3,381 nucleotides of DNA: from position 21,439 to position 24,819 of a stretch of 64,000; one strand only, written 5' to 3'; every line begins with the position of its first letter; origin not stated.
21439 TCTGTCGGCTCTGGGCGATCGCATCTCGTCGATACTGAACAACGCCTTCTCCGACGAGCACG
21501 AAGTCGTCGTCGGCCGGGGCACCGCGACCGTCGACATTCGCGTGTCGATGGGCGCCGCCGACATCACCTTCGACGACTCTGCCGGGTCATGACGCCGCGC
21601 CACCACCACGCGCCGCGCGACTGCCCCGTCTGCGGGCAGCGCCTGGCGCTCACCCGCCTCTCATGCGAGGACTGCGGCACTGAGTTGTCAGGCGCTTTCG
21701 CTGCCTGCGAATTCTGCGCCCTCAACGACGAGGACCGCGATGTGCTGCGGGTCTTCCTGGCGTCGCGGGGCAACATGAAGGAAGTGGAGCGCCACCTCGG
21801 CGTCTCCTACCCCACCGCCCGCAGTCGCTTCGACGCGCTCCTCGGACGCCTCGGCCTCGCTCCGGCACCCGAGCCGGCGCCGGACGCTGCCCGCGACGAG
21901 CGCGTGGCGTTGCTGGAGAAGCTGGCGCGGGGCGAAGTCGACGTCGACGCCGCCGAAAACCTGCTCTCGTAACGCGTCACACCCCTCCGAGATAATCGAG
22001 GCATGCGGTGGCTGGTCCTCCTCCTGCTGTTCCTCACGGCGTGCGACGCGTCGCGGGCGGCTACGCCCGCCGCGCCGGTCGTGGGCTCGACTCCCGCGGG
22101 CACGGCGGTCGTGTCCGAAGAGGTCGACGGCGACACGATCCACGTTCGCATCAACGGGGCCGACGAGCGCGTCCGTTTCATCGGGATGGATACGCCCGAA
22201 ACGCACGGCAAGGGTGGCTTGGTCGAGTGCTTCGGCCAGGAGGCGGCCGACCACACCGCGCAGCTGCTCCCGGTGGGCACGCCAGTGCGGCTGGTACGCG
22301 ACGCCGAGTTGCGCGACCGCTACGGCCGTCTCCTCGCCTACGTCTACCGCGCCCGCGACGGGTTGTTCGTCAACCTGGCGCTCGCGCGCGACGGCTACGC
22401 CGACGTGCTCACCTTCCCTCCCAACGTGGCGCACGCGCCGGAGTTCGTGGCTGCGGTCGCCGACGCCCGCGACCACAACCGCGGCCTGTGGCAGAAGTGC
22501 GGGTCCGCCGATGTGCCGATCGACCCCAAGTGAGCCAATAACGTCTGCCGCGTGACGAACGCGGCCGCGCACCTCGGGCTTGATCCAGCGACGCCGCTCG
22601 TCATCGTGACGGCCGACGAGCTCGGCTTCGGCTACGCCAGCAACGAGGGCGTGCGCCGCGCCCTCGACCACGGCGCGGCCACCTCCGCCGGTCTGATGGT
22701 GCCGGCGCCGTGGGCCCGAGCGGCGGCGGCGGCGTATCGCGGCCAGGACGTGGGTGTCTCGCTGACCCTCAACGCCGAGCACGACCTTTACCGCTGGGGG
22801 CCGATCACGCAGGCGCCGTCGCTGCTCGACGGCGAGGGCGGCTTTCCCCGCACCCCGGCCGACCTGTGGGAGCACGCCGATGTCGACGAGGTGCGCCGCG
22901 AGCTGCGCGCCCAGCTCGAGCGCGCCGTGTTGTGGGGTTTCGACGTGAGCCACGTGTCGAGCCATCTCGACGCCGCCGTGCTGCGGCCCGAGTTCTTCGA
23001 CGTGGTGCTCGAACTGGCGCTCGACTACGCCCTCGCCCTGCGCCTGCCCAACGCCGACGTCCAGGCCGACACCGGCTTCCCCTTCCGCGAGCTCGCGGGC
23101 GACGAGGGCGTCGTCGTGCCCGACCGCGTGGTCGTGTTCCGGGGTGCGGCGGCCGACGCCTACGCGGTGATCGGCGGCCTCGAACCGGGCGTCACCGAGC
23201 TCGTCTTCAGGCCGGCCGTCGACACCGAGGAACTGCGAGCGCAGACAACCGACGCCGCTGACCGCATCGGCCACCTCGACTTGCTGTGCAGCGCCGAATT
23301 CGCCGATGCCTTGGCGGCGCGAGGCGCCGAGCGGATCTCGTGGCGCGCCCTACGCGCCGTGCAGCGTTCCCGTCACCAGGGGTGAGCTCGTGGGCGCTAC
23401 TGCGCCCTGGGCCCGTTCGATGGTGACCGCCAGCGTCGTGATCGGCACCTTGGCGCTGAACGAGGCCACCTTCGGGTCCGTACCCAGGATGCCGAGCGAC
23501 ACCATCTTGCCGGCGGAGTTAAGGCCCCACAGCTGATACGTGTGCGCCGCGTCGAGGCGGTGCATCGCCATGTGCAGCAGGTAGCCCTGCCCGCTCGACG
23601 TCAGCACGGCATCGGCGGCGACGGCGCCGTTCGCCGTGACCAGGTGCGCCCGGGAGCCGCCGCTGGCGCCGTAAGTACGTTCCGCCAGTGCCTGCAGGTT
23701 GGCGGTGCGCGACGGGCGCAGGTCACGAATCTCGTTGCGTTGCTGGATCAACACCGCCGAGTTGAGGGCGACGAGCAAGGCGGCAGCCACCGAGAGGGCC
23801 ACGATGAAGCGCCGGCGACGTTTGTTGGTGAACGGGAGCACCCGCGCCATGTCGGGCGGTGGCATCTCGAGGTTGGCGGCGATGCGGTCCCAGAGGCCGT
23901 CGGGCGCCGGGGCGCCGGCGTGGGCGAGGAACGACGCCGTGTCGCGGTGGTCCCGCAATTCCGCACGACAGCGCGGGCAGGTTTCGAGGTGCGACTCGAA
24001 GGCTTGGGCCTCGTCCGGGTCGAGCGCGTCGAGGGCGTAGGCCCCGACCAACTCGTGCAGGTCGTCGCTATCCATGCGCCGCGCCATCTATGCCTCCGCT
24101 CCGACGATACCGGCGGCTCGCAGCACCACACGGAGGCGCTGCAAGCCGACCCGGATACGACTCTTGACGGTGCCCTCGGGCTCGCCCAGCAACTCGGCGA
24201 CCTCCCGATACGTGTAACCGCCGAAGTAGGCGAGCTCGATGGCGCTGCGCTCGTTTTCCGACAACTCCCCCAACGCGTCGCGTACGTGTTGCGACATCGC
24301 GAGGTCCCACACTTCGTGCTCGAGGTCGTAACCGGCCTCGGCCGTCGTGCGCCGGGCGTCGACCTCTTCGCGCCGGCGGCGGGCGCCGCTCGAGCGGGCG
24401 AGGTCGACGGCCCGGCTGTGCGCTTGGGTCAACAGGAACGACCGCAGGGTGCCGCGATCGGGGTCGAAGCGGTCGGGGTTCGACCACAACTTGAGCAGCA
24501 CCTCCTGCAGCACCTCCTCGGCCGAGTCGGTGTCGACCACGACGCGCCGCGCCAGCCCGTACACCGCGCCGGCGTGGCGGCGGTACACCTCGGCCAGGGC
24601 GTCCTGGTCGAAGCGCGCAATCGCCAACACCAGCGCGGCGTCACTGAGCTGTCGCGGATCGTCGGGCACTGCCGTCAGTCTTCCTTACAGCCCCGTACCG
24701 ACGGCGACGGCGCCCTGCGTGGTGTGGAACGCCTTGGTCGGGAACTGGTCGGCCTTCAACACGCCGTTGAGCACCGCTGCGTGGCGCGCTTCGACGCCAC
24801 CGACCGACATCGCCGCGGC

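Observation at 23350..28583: Eight tightly packed co-directional genes join a mycothiol-amidase module to a cupredoxin / ferritin-like / ECF-sigma module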

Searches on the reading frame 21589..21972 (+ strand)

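Call 64: search_protein_families(library=pfam, proteins=[window:21589-21972:+], max_evalue=0.01)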
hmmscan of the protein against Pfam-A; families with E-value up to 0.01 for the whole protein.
window:21589-21972:+ (127 aa): 7 families
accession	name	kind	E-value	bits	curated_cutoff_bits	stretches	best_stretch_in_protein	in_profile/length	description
PF09862.15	DUF2089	-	1e-18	67.1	33.4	1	45-90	1-46/47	Domain of unknown function (DUF2089)-HTH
PF22747.2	Zn_ribbon_DUF2089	-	1.7e-12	47.7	27.6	1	12-43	1-32/32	DUF2089 zinc ribbon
PF18912.6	DZR_2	-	0.00064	19.9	27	1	9-46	7-45/56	Double zinc ribbon domain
PF13556.12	HTH_30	-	0.0053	17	27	1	51-90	3-42/59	PucR C-terminal helix-turn-helix domain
PF12773.13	DZR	-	0.0061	17.1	27.3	1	10-43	13-44/45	Double zinc ribbon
PF10005.14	Zn_ribbon_DZR_6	-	0.0071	17.5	23.4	1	11-59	3-51/93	zinc-ribbon domain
PF24485.1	zf-C2H2_DHX34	-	0.0094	16.4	27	0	12-22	4-14/25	DHX34-like, C2H2-type zinc finger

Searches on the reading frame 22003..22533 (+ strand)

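Call 64: search_protein_families(library=pfam, proteins=[window:22003-22533:+], max_evalue=0.01)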
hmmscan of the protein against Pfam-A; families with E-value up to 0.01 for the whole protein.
window:22003-22533:+ (176 aa): 1 family
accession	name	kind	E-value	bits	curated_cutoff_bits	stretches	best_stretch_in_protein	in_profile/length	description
PF00565.23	SNase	-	5.5e-19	69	21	1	56-164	1-106/107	Staphylococcal nuclease homologue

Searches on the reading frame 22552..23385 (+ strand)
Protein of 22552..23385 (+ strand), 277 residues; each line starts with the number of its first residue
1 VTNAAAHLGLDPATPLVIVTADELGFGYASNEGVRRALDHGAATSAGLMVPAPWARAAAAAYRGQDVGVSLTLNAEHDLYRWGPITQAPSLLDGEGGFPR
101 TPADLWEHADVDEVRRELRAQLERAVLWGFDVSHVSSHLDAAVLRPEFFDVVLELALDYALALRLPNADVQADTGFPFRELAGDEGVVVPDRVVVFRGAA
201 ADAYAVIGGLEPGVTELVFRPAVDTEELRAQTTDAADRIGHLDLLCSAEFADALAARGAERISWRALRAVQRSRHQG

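Call 64: search_protein_families(library=pfam, proteins=[window:22552-23385:+], max_evalue=0.01)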
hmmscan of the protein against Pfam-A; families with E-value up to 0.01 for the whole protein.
window:22552-23385:+ (277 aa): 1 family
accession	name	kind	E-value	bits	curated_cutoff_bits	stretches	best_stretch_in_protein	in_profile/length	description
PF04794.17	YdjC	-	1.8e-39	136.7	29.7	1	17-255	2-265/266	YdjC-like protein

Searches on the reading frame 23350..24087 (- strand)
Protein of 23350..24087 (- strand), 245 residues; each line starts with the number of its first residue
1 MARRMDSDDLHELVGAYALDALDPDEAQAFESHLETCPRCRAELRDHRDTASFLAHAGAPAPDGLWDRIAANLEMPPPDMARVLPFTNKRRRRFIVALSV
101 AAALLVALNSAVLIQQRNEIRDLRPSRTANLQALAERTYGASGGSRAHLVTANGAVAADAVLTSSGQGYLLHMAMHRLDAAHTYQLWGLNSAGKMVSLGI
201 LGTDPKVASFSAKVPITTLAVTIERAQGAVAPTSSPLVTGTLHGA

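Call 5: search_protein_families(library=pfam, proteins=[window:23350-24087:-], max_evalue=0.01)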
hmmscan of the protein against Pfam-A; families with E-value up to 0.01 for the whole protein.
window:23350-24087:- (245 aa): 3 families
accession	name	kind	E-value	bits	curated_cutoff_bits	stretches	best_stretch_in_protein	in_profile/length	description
PF10099.14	RskA_C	-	2.3e-13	51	29.4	1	99-236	4-134/135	Anti-sigma-K factor rskA, C-terminal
PF13490.11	zf-HC2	-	6.2e-10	39.4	22.2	1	9-41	3-35/35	Putative zinc-finger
PF22618.1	RskA_N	-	3e-06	27.7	27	1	10-50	1-46/48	Anti-sigma-K factor RskA, N-terminal domain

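Call 6: search_protein_families(library=ncbifam, proteins=[window:23350-24087:-], max_evalue=0.01)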
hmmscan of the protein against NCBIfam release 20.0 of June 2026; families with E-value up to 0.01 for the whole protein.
window:23350-24087:- (245 aa): 4 families
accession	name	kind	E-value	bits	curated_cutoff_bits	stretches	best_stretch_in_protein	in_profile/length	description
NF052375.1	antisigma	equivalog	7.8e-42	143.7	100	1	13-236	1-217/217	anti-sigma factor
NF010501.0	PRK13920.1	subfamily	1.5e-21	77.1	225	1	8-238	2-209/213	putative anti-sigmaE protein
TIGR03988.1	antisig_RsrA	equivalog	0.00031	20.8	62.5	1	14-74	9-71/77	mycothiol system anti-sigma-R factor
TIGR02451.1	anti_sig_ChrR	subfamily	0.0072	16.1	124.5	0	12-86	6-82/216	ChrR family anti-sigma-E factor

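Call 53: search_solved_structures(query=window:23350-24087:-, max_evalue=0.01, show_alignments=1)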
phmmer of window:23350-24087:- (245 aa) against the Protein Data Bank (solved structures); distinct sequences matched with E-value up to 0.01: 0.

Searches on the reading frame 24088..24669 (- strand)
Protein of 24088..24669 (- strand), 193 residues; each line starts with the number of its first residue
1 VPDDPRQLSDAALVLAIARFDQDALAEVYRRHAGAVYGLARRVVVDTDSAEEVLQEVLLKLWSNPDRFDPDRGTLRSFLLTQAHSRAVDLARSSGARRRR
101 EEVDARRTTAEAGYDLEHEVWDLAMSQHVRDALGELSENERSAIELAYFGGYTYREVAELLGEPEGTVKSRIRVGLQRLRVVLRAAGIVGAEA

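Call 5: search_protein_families(library=pfam, proteins=[window:24088-24669:-], max_evalue=0.01)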
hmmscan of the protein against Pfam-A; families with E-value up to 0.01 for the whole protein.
window:24088-24669:- (193 aa): 4 families
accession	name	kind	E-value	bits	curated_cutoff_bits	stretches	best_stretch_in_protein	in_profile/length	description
PF04542.20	Sigma70_r2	-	4e-16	59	24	1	29-94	2-68/71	Sigma-70 region 2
PF08281.18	Sigma70_r4_2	-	1.7e-14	53.6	25.7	1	129-179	4-54/54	Sigma-70, region 4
PF04545.22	Sigma70_r4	-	2.6e-14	52.9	24.1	1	132-180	1-49/50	Sigma-70, region 4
PF07638.17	Sigma70_ECF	-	1.5e-05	25.4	21.1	1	72-173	72-173/185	ECF sigma factor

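Call 6: search_protein_families(library=ncbifam, proteins=[window:24088-24669:-], max_evalue=0.01)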
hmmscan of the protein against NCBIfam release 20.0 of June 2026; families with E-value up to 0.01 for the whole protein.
window:24088-24669:- (193 aa): 89 families (the best 25 are shown)
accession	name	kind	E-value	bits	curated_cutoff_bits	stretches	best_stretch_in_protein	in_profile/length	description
NF007228.0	PRK09646.1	subfamily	2.3e-50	170.9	226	1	10-183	17-190/194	ECF RNA polymerase sigma factor SigK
NF009172.0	PRK12519.1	subfamily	2.1e-41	141.6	222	1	6-185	12-191/194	RNA polymerase sigma factor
NF010500.0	PRK13919.1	subfamily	1.1e-37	130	226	1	7-185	7-185/186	putative RNA polymerase sigma E protein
NF007227.0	PRK09645.1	subfamily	3.6e-31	108.4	202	1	19-188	9-175/177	sigma-70 family RNA polymerase sigma factor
TIGR02937.1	sigma70-ECF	superfamily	3.6e-26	91.8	42.9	1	23-181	1-163/165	sigma-70 family RNA polymerase sigma factor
NF009166.1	PRK12513.1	equivalog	5.7e-26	91.4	206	1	7-185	6-188/193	RNA polymerase sigma factor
NF009189.0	PRK12537.1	equivalog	8.9e-26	90.5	261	1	12-182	12-180/182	RNA polymerase sigma factor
NF009186.0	PRK12534.1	equivalog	5.2e-24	85.1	267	1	12-183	14-185/187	RNA polymerase sigma factor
NF008893.0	PRK11924.2-3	equivalog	8e-24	84.2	331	1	5-181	5-178/181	RNA polymerase sigma factor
NF009168.0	PRK12515.1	subfamily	8.3e-24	84.1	236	1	7-188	6-184/189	RNA polymerase sigma factor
TIGR02985.1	Sig70_bacteroi1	subfamily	6.2e-23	81.8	126.4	1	26-181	4-160/162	RNA polymerase sigma-70 factor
NF004113.0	PRK05602.1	equivalog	1e-22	80.8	208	1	6-164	28-182/211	RNA polymerase sigma factor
NF007216.0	PRK09638.1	equivalog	3.1e-22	79.2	194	1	9-183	4-174/180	RNA polymerase sigma factor SigY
TIGR02983.1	SigE-fam_strep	subfamily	6.6e-21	74.9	141.55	1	22-181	5-156/162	SigE family RNA polymerase sigma factor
NF009167.0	PRK12514.1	equivalog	1.6e-20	73.7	265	1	12-183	9-178/180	RNA polymerase sigma factor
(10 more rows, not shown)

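Call 52: search_solved_structures(query=window:24088-24669:-, max_evalue=0.00001, show_alignments=1)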
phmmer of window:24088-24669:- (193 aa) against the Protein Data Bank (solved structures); distinct sequences matched with E-value up to 0.00001: 17.
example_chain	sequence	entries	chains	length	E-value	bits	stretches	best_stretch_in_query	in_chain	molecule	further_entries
4nqw_A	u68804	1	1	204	8.2e-29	103.9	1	4-183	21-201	ECF RNA polymerase sigma factor SigK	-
2q1z_A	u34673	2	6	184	1e-18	71.1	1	11-181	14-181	RpoE, ECF SigE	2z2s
6dv9_F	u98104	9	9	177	2.5e-18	69.8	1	23-188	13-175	ECF RNA polymerase sigma factor SigL | RNA polymerase sigma factor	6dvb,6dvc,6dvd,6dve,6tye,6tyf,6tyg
5wuq_A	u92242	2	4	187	3.8e-11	46.4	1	16-184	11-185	ECF RNA polymerase sigma factor SigW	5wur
9m9d_F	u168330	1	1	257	4.8e-11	46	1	25-185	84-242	ECF RNA polymerase sigma factor SigE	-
9m9e_F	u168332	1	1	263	5.1e-11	46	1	25-185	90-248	ECF RNA polymerase sigma factor SigE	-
9m98_F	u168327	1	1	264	5.1e-11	46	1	25-185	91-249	ECF RNA polymerase sigma factor SigE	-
6jcy_F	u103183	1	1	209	2.2e-09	40.7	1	17-183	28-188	ECF RNA polymerase sigma factor SigH,ECF RNA polymerase sigma factor SigE,ECF RNA polymera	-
5uxx_A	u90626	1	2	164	3.1e-09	40.1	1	46-184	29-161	RNA polymerase sigma factor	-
5zx2_F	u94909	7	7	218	9.5e-09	38.6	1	17-183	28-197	ECF RNA polymerase sigma factor SigH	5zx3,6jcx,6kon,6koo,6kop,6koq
1or7_A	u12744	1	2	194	1.7e-08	37.7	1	6-173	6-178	RNA polymerase sigma-E factor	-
6jbq_F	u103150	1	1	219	2.7e-08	37.1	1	6-173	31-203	ECF RNA polymerase sigma-E factor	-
3hug_A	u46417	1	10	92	5.9e-08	36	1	129-188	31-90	RNA polymerase sigma factor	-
6in7_B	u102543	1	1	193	1.1e-07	35.1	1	8-174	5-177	RNA polymerase sigma-H factor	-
8z6g_B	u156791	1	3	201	1.1e-07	35.1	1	8-174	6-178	RNA polymerase sigma factor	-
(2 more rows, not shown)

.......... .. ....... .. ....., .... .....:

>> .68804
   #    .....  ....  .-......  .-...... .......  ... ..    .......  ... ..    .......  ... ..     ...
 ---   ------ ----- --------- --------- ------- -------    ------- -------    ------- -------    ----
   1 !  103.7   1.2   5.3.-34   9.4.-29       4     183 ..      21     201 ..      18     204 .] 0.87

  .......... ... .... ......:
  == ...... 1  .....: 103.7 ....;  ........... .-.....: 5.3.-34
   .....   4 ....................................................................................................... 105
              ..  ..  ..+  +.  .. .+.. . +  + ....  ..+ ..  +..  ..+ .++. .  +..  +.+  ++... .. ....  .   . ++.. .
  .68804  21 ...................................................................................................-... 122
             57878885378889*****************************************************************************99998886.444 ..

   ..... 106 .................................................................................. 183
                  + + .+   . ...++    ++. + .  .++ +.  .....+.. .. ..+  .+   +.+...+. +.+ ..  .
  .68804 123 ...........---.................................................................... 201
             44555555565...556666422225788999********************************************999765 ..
